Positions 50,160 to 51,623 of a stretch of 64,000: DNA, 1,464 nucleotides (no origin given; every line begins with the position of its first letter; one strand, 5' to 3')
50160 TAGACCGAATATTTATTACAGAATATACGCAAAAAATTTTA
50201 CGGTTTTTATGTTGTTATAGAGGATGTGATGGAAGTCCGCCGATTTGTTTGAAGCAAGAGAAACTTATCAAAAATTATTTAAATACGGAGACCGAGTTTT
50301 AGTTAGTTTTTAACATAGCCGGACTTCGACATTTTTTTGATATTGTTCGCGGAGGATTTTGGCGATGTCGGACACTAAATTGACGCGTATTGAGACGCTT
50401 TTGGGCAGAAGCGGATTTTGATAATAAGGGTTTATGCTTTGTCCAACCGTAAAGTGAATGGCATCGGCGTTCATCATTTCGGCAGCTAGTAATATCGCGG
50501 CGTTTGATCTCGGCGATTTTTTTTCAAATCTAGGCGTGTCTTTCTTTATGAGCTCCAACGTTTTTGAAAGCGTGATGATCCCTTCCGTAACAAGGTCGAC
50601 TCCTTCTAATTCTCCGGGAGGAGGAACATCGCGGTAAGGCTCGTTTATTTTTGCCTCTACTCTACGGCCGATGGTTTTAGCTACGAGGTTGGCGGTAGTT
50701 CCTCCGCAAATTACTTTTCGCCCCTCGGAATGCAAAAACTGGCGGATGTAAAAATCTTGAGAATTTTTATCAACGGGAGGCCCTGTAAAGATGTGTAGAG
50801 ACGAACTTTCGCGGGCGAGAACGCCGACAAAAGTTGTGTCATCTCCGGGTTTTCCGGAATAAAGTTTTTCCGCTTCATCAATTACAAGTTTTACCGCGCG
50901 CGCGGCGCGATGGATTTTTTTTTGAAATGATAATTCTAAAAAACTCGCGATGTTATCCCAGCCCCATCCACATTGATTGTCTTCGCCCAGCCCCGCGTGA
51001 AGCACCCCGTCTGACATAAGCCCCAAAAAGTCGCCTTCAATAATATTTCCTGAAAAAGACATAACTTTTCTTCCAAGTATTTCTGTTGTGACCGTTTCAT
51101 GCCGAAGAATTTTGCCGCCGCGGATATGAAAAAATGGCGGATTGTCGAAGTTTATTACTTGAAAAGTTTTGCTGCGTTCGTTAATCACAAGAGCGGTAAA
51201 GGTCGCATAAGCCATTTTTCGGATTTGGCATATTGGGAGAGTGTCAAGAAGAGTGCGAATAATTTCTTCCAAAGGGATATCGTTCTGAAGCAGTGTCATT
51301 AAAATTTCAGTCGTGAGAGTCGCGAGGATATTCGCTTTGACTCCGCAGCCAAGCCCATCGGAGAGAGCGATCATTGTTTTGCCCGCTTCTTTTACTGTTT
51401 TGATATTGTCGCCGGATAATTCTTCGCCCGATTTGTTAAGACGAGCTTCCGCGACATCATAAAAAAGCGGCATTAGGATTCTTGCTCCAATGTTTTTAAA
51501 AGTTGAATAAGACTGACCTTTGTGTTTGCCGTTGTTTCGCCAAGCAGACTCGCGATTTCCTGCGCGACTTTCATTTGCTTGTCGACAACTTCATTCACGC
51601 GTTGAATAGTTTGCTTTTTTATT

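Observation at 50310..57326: PAS sensor plus PP2C phosphatase divergent from rex-hydCBA: candidate post-translational or regulatory module for an electron-bifurcating-type [FeFe] hydrogenase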

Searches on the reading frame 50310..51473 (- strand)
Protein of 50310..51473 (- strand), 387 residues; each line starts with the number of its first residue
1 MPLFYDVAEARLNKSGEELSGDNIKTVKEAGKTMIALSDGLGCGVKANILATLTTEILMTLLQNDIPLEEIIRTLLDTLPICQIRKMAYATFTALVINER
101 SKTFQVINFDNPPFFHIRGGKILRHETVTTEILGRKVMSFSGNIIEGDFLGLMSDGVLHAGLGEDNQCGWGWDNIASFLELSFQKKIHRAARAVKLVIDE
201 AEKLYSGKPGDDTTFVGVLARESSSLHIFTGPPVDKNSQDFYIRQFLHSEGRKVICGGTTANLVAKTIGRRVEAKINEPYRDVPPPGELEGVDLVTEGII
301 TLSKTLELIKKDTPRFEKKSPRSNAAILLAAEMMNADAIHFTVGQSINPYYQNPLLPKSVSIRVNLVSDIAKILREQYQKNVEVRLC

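Call 3: search_protein_families(library=pfam, proteins=[window:50310-51473:-], max_evalue=0.01)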
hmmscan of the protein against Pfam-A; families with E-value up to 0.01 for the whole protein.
window:50310-51473:- (387 aa): 1 family
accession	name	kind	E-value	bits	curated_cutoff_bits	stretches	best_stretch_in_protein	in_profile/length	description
PF07228.17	SpoIIE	-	5.6e-17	62.8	25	1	30-216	2-187/192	Stage II sporulation protein E (SpoIIE)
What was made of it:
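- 50811..51473 (-): PP2C (SpoIIE/RsbU-type) Ser/Thr phosphatase domain, residues 1-221 of the 387-aa protein. Pfam SpoIIE at 5.6e-17 (call 3).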

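Call 4: search_protein_families(library=ncbifam, proteins=[window:50310-51473:-], max_evalue=0.01)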
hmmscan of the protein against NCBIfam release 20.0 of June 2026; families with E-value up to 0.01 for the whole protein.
window:50310-51473:- (387 aa): 1 family
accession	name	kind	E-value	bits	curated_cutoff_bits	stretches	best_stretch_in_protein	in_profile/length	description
TIGR02865.1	spore_II_E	equivalog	6.7e-13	47.6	490.8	1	10-216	557-759/764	stage II sporulation protein E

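Call 6: find_homologous_proteins(query=window:50310-51473:-)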
Query window:50310-51473:- (387 aa): 3904 proteins with E <= 0.001 among 8000 candidates; the best 120 are listed.
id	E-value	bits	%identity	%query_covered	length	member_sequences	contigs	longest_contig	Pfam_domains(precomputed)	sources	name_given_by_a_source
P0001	9.9e-255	862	100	100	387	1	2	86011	PF07228.18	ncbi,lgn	-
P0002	1.9e-180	618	72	100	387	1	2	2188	PF07228.18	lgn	-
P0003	3.2e-175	601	70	100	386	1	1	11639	PF07228.18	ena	-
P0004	3.2e-175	601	70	100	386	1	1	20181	PF07228.18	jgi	-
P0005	8.7e-174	596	69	100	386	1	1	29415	PF07228.18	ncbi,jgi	-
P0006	5.5e-173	593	69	100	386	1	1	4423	PF07228.18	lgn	-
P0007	1.5e-172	592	69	100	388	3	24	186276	PF07228.18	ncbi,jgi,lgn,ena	-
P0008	2.0e-171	588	68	100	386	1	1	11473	PF07228.18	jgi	jgi:hypothetical protein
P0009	8.2e-171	586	68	100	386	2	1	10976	PF07228.18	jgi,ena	-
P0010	3.4e-170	584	68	100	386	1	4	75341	PF07228.18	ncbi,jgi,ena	-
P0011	1.7e-169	582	68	100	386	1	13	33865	PF07228.18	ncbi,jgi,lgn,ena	-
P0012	2.2e-169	582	68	100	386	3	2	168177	PF07228.18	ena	-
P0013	1.6e-167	575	68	100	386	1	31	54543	PF07228.18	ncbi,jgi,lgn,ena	-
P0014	2.2e-167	575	68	100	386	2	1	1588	PF07228.18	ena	-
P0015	2.1e-165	569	67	100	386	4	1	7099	PF07228.18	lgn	-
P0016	2.8e-165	568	66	100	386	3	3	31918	PF07228.18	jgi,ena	-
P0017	3.1e-155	535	63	100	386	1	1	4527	PF07228.18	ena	-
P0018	1.7e-149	516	68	89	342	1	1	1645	PF07228.18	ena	-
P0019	3.9e-127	443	52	100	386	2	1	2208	PF07228.18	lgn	-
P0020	1.4e-126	441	51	100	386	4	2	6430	PF07228.18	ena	-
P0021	2.8e-126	440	53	100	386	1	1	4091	PF07228.18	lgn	-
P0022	4.0e-126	439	52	100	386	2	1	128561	PF07228.18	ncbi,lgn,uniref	ncbi:SpoIIE family protein phosphatase [Aerosakkonema sp. BLCC-F183]|uniref:SpoIIE family protein ph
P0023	6.2e-126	439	52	99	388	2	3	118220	PF07228.18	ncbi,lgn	ncbi:MAG: SpoIIE family protein phosphatase [Actinomycetota bacterium]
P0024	8.4e-126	438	52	99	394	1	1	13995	PF07228.18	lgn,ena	-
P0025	9.9e-126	438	52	100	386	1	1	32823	PF07228.18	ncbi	-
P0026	1.4e-125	437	53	99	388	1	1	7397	PF07228.18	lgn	-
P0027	5.4e-125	436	52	100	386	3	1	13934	PF07228.18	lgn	-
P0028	9.7e-125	435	50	100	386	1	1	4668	PF07228.18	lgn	-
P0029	1.2e-124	434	53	99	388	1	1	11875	PF07228.18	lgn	-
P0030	1.7e-124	434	52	99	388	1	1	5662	PF07228.18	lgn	-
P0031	2.3e-124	433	52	99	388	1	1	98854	PF07228.18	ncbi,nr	ncbi:serine/threonine protein phosphatase [Oscillatoriales cyanobacterium USR001]|nr:serine/threonin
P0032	2.6e-124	433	51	100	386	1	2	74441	PF07228.18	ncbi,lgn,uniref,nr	ncbi:SpoIIE family protein phosphatase [Planktothrix sp. FACHB-1355]|uniref:SpoIIE family protein ph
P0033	3.5e-124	433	51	99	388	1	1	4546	PF07228.18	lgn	-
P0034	3.6e-124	433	52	100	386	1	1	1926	PF07228.18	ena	-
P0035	6.5e-124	432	52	100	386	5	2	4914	PF07228.18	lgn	-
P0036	8.5e-124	432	52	100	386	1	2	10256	PF07228.18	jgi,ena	-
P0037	8.9e-124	432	52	100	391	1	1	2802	PF07228.18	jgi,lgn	-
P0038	1.0e-123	431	52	99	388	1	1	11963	PF07228.18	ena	-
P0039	1.1e-123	431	52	99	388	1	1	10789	PF07228.18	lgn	-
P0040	1.4e-123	431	52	100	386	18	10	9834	PF07228.18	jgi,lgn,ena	jgi:hypothetical protein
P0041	1.9e-123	430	51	99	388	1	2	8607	PF07228.18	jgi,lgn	-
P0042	2.1e-123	430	50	100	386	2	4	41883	PF07228.18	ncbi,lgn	ncbi:MAG TPA: SpoIIE family protein phosphatase [Leptolyngbyaceae cyanobacterium]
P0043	2.2e-123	430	50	100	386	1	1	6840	PF07228.18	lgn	-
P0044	3.5e-123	430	52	99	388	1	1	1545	PF07228.18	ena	-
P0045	3.5e-123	430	51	99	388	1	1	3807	PF07228.18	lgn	-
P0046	3.7e-123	429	52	99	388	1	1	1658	PF07228.18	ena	-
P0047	3.8e-123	429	52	100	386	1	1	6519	PF07228.18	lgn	-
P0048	3.8e-123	429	52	100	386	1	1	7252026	PF07228.18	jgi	jgi:hypothetical protein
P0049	4.5e-123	429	52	99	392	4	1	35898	PF07228.18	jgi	jgi:Stage II sporulation protein E (SpoIIE)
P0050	4.9e-123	429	52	99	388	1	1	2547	PF07228.18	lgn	-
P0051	5.1e-123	429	51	99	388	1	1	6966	PF07228.18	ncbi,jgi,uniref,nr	ncbi:SpoIIE family protein phosphatase [Lyngbya sp. CCY1209]|jgi:hypothetical protein|uniref:SpoIIE 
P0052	6.5e-123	429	52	99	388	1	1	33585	PF07228.18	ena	-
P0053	6.9e-123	429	52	99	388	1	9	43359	PF07228.18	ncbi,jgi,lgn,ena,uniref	ncbi:MAG: SpoIIE family protein phosphatase [Planktothrix sp.]|uniref:SpoIIE family protein phosphat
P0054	6.9e-123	429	51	99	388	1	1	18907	PF07228.18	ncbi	ncbi:MAG: SpoIIE family protein phosphatase [Limnospira sp.]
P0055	7.0e-123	429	52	99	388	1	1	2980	PF07228.18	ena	-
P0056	7.0e-123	429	52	99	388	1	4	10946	PF07228.18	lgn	-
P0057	1.1e-122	428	52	99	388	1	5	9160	PF07228.18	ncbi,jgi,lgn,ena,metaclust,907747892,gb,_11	metaclust:\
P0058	1.2e-122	428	51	100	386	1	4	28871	PF07228.18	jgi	-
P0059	1.2e-122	428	50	99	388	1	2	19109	PF07228.18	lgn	-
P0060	1.2e-122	428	52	99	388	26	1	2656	PF07228.18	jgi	-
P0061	1.4e-122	428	52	99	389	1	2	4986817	PF07228.18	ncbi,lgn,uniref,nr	ncbi:MAG: SpoIIE family protein phosphatase [Hydrococcus sp. C42_A2020_068]|uniref:SpoIIE family pro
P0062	1.6e-122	427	51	99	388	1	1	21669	PF07228.18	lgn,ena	-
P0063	2.3e-122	427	52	99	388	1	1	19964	PF07228.18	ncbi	-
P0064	2.3e-122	427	52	99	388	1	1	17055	PF07228.18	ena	-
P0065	2.4e-122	427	52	99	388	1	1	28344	PF07228.18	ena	-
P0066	2.5e-122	427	52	98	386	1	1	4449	PF07228.18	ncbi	ncbi:MAG: SpoIIE family protein phosphatase, partial [Planktothrix sp.]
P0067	2.6e-122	427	52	99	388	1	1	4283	PF07228.18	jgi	jgi:hypothetical protein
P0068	3.0e-122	427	50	99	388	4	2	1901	PF07228.18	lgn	-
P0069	3.1e-122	426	52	99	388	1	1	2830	PF07228.18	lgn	-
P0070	3.6e-122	426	52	99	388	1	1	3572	PF07228.18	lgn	-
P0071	3.8e-122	426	52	99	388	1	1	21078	PF07228.18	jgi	jgi:hypothetical protein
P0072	4.7e-122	426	51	99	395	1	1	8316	PF07228.18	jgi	jgi:Stage II sporulation protein E (SpoIIE)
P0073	4.9e-122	426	52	99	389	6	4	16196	PF07228.18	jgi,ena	jgi:hypothetical protein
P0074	5.5e-122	426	49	100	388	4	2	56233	PF07228.18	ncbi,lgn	-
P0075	5.9e-122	426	51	100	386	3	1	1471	PF07228.18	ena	-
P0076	6.2e-122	425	52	99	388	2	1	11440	PF07228.18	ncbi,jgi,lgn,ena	jgi:hypothetical protein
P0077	8.4e-122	425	50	100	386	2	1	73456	PF07228.18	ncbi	ncbi:MAG: SpoIIE family protein phosphatase [Anaerolineae bacterium]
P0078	1.2e-121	425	52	99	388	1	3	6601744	PF07228.18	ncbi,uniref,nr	ncbi:Protein serine/threonine phosphatase [Planktothrix tepida]|uniref:Protein serine/threonine phos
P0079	1.5e-121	424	50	100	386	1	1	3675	PF07228.18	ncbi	-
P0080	1.5e-121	424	51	99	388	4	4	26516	PF07228.18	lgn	-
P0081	1.6e-121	424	51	99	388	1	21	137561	PF07228.18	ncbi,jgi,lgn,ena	jgi:hypothetical protein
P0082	1.6e-121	424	51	99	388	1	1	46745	PF07228.18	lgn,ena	-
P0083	1.9e-121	424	51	99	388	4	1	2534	PF07228.18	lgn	-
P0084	2.2e-121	424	52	99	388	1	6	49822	PF07228.18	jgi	jgi:hypothetical protein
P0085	2.4e-121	424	51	99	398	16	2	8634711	PF07228.18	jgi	jgi:hypothetical protein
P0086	2.6e-121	423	50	100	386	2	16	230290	PF07228.18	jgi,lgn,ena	jgi:hypothetical protein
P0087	2.8e-121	423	50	99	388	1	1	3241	PF07228.18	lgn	-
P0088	2.9e-121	423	51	99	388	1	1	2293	PF07228.18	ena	-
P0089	3.7e-121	423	52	99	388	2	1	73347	PF07228.18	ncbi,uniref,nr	ncbi:serine/threonine-protein phosphatase [Spirulina subsalsa FACHB-351]|uniref:Serine/threonine-pro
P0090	5.9e-121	422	51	99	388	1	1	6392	PF07228.18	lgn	-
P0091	6.1e-121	422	50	100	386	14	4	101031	PF07228.18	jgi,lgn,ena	jgi:hypothetical protein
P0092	8.5e-121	422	51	99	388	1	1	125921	PF07228.18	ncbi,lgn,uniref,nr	ncbi:SpoIIE family protein phosphatase [Planktothrix sp. FACHB-1365]|uniref:SpoIIE family protein ph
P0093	8.7e-121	422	51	99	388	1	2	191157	PF07228.18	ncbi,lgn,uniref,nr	ncbi:SpoIIE family protein phosphatase [Planktothrix mougeotii]|uniref:SpoIIE family protein phospha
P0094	9.9e-121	422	50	99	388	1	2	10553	PF07228.18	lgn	-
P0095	1.0e-120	421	52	100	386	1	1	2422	PF07228.18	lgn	-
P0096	1.3e-120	421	50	99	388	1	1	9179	PF07228.18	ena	-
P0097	1.5e-120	421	51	99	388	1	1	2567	PF07228.18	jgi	-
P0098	2.1e-120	420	50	99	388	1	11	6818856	PF07228.18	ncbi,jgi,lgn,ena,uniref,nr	ncbi:SpoIIE family protein phosphatase [Arthrospira platensis]|jgi:hypothetical protein|uniref:Prote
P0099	2.6e-120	420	52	99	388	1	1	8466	PF07228.18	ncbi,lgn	-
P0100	2.9e-120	420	50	99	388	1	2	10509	PF07228.18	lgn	-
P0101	2.9e-120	420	50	99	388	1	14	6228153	PF07228.18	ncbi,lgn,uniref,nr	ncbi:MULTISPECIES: SpoIIE family protein phosphatase [Limnospira]|uniref:Stage II sporulation E fami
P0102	3.2e-120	420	51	100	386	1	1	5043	PF07228.18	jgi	-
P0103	3.4e-120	420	50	99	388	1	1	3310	PF07228.18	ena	-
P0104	3.5e-120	420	50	99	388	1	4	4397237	PF07228.18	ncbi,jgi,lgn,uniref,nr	ncbi:SpoIIE family protein phosphatase [Planktothrix agardhii]|jgi:hypothetical protein|uniref:SpoII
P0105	3.7e-120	420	52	100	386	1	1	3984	PF07228.18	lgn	-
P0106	3.9e-120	420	51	99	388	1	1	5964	PF07228.18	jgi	jgi:hypothetical protein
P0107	4.6e-120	419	51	99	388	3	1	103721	PF07228.18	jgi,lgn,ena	jgi:hypothetical protein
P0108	5.1e-120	419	50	100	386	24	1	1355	PF07228.18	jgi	jgi:hypothetical protein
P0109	5.3e-120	419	51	99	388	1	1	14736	PF07228.18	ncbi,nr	ncbi:MAG: SpoIIE family protein phosphatase [Synechococcales bacterium]|nr:SpoIIE family protein pho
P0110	5.4e-120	419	50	99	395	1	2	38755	PF07228.18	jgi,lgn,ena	jgi:hypothetical protein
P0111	5.4e-120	419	49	99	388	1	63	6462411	PF07228.18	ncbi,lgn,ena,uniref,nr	ncbi:MAG: SpoIIE family protein phosphatase [Limnospira sp. PMC 1291.21]|uniref:Protein serine/threo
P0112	5.4e-120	419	50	99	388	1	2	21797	PF07228.18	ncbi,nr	ncbi:MAG: SpoIIE family protein phosphatase [Limnospira maxima]|nr:serine/threonine protein phosphat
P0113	5.7e-120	419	52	99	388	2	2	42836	PF07228.18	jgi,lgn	jgi:hypothetical protein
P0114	6.2e-120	419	52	100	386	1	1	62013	PF07228.18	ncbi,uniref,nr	ncbi:SpoIIE family protein phosphatase [Phormidium sp. CCY1219]|uniref:SpoIIE family protein phospha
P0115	6.4e-120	419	52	99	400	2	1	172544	PF07228.18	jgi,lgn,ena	jgi:hypothetical protein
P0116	7.1e-120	419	52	99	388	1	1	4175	PF07228.18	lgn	-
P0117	7.3e-120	419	51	100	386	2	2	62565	PF07228.18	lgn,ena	-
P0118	7.4e-120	419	50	99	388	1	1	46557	PF07228.18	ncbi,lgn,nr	ncbi:MAG: serine/threonine protein phosphatase [Arthrospira sp. PLM2.Bin9]|nr:SpoIIE family protein 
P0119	9.1e-120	418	50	99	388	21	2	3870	PF07228.18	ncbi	ncbi:MAG: SpoIIE family protein phosphatase [Planktothrix sp.]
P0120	9.1e-120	418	51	100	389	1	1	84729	PF07228.18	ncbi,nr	ncbi:MAG: SpoIIE family protein phosphatase [Cyanobacteriota bacterium]|nr:SpoIIE family protein pho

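Call 7: find_encoding_contigs(protein=P0001, flank=10000, max_places=3)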
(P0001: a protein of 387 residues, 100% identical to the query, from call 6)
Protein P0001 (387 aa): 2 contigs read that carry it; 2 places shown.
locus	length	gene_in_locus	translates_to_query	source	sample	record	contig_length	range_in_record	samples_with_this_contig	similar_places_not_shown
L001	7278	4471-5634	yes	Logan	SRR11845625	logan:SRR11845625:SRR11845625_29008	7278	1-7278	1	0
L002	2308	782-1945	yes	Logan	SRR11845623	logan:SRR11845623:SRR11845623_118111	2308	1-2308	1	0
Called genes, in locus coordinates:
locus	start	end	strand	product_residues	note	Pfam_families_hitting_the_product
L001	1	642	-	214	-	?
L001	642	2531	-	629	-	PF01257:2Fe-2S_thioredx (weak), PF01512:Complex1_51K, PF10589:NADH_4Fe-4S, PF00037:Fer4 (weak), PF13237:Fer4_10 (weak), PF00037:Fer4 (weak)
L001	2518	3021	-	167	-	PF01257:2Fe-2S_thioredx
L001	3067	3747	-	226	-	PF06971:Put_DNA-bind_N, PF02629:CoA_binding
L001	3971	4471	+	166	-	PF13426:PAS_9 (weak)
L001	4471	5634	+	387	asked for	PF07228:SpoIIE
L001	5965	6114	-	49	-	-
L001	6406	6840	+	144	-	-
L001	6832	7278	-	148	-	?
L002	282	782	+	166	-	PF13426:PAS_9 (weak)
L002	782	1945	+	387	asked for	PF07228:SpoIIE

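Call 8: find_encoding_contigs(protein=P0098, flank=8000, max_places=3)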
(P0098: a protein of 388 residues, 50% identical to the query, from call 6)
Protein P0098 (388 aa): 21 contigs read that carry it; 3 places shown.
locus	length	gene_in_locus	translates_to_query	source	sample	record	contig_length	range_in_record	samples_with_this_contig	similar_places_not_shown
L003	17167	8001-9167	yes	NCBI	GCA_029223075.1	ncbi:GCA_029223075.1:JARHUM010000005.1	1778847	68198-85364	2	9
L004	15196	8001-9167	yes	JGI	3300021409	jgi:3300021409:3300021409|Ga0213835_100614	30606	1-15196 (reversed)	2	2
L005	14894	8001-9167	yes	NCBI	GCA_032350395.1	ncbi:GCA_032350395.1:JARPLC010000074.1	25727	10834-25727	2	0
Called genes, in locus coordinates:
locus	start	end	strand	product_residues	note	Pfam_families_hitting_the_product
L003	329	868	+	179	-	PF01257:2Fe-2S_thioredx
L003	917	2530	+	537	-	PF01257:2Fe-2S_thioredx, PF01512:Complex1_51K, PF10531:SLBB (weak), PF10589:NADH_4Fe-4S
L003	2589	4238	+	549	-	PF03063:Prismane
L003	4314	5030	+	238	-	PF13510:Fer2_4, PF12838:Fer4_7 (faint), PF10588:NADH-G_4Fe-4S_3, PF22117:Fer4_Nqo3, PF13183:Fer4_8 (weak), PF13187:Fer4_9 (weak), PF00037:Fer4 (weak), PF13484:Fer4_16 (weak), +2 more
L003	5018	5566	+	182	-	PF01058:Oxidored_q6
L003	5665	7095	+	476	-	PF27537:HoxH, PF00374:NiFeSe_Hases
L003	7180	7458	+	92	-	-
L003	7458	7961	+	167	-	PF13426:PAS_9 (weak)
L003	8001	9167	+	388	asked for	PF07228:SpoIIE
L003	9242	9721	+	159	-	-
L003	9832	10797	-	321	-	-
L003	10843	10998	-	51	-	-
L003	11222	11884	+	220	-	PF00092:VWA, PF13519:VWA_2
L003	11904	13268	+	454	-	PF13672:PP2C_2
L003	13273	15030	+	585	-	PF00069:Pkinase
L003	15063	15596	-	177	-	PF26355:HTH_VMAP-M9, PF13384:HTH_23 (faint)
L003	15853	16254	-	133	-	PF13242:Hydrolase_like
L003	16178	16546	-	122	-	-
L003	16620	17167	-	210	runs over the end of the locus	-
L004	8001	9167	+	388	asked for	PF07228:SpoIIE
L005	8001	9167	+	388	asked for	PF07228:SpoIIE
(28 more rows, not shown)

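Call 10: find_encoding_contigs(protein=P0077, flank=8000, max_places=2)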
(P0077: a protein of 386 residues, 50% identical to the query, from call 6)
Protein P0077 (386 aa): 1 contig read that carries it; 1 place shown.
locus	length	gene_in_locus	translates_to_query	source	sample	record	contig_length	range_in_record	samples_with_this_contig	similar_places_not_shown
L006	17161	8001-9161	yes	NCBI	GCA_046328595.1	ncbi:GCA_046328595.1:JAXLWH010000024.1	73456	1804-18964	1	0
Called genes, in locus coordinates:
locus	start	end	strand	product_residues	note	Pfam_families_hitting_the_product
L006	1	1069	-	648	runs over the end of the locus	-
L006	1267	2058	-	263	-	PF00226:DnaJ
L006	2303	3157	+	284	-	PF13480:Acetyltransf_6 (faint), PF13508:Acetyltransf_7 (weak)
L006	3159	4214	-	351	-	PF13506:Glyco_transf_21 (faint), PF13641:Glyco_tranf_2_3, PF00535:Glycos_transf_2, PF10111:Glyco_tranf_2_2, PF02709:Glyco_transf_7C (weak), PF08614:ATG16 (weak)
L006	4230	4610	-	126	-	PF14534:DUF4440 (weak), PF12680:SnoaL_2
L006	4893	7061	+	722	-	-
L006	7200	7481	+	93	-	-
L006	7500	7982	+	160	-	-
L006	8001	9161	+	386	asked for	PF07228:SpoIIE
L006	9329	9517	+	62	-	PF01783:Ribosomal_L32p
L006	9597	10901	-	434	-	PF05977:MFS_3, PF13347:MFS_2 (faint), PF07690:MFS_1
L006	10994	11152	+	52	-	-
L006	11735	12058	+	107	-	-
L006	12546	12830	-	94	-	-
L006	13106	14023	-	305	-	PF13527:Acetyltransf_9, PF00583:Acetyltransf_1, PF13673:Acetyltransf_10, PF13508:Acetyltransf_7, PF08445:FR47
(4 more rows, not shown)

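Call 11: find_encoding_contigs(protein=P0023, flank=8000, max_places=2)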
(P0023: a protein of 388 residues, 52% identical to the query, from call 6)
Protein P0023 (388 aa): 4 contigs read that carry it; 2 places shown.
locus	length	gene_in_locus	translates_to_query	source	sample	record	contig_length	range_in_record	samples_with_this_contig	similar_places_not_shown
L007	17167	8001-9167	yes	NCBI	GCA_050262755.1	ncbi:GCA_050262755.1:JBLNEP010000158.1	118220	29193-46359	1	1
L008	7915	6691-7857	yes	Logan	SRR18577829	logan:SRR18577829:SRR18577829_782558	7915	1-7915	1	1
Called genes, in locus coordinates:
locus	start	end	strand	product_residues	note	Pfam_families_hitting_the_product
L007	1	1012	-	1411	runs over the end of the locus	PF08448:PAS_4, PF08447:PAS_3, PF13426:PAS_9, PF08448:PAS_4, PF08447:PAS_3, PF00989:PAS, PF08447:PAS_3, PF08448:PAS_4, +10 more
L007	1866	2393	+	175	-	PF01257:2Fe-2S_thioredx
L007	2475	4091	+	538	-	PF01257:2Fe-2S_thioredx, PF01512:Complex1_51K, PF10589:NADH_4Fe-4S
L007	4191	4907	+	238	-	PF13510:Fer2_4, PF10588:NADH-G_4Fe-4S_3, PF13237:Fer4_10 (weak), PF22117:Fer4_Nqo3, PF12838:Fer4_7 (weak), PF13183:Fer4_8 (weak), PF13187:Fer4_9 (weak), PF13534:Fer4_17 (weak), +4 more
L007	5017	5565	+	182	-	PF01058:Oxidored_q6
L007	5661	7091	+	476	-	PF27537:HoxH, PF00374:NiFeSe_Hases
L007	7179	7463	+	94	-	-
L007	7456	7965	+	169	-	PF08448:PAS_4 (weak), PF13426:PAS_9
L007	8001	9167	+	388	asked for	PF07228:SpoIIE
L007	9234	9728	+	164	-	-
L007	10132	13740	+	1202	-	PF01855:POR_N, PF17147:PFOR_II, PF01558:POR, PF10371:EKR, PF12837:Fer4_6, PF12838:Fer4_7, PF13183:Fer4_8, PF13484:Fer4_16, +8 more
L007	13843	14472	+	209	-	PF13353:Fer4_12, PF04055:Radical_SAM (weak)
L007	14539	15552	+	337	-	PF01207:Dus (faint), PF01180:DHO_dh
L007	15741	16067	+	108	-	-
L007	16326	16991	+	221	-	-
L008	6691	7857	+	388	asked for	PF07228:SpoIIE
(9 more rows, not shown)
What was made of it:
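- Tried and rejected: It has a typical cyanobacterial hox/PFOR context and may be a binning error (call 11).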

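Call 12: find_encoding_contigs(protein=P0007, flank=8000, max_places=3)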
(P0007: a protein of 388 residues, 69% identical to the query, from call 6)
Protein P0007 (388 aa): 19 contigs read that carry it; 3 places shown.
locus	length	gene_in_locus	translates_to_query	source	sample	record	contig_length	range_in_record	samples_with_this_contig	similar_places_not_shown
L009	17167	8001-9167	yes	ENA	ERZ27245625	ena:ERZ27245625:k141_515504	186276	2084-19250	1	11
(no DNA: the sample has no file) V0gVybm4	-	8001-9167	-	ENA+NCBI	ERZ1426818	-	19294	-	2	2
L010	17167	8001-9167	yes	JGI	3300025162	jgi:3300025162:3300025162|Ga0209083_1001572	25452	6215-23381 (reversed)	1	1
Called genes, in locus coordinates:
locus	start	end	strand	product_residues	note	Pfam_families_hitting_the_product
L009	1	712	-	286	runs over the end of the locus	-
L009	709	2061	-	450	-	PF02689:Herpes_Helicase (faint), PF05970:PIF1, PF13245:AAA_19, PF13401:AAA_22 (weak), PF13604:AAA_30, PF01443:Viral_helicase1 (faint), PF13538:UvrD_C_2 (weak)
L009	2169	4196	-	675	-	PF13510:Fer2_4, PF00037:Fer4 (faint), PF10588:NADH-G_4Fe-4S_3, PF12838:Fer4_7, PF22117:Fer4_Nqo3 (weak), PF02906:Fe_hyd_lg_C, PF02256:Fe_hyd_SSU, PF01257:2Fe-2S_thioredx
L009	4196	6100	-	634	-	PF01512:Complex1_51K, PF10589:NADH_4Fe-4S, PF00037:Fer4 (weak), PF12837:Fer4_6 (weak), PF12838:Fer4_7, PF13187:Fer4_9 (weak), PF13237:Fer4_10 (weak), PF14697:Fer4_21 (weak), +1 more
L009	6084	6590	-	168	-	PF01257:2Fe-2S_thioredx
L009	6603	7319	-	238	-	PF06971:Put_DNA-bind_N, PF02629:CoA_binding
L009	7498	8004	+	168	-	PF08448:PAS_4 (weak)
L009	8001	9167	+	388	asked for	PF07228:SpoIIE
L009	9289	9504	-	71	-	-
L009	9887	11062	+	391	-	-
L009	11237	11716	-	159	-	PF07963:N_methyl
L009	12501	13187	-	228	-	PF00565:SNase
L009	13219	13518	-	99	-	-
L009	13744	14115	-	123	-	PF00072:Response_reg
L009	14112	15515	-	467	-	PF13426:PAS_9, PF08447:PAS_3 (faint), PF00512:HisKA, PF02518:HATPase_c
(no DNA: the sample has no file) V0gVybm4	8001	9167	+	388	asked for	PF07228:SpoIIE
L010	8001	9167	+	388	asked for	PF07228:SpoIIE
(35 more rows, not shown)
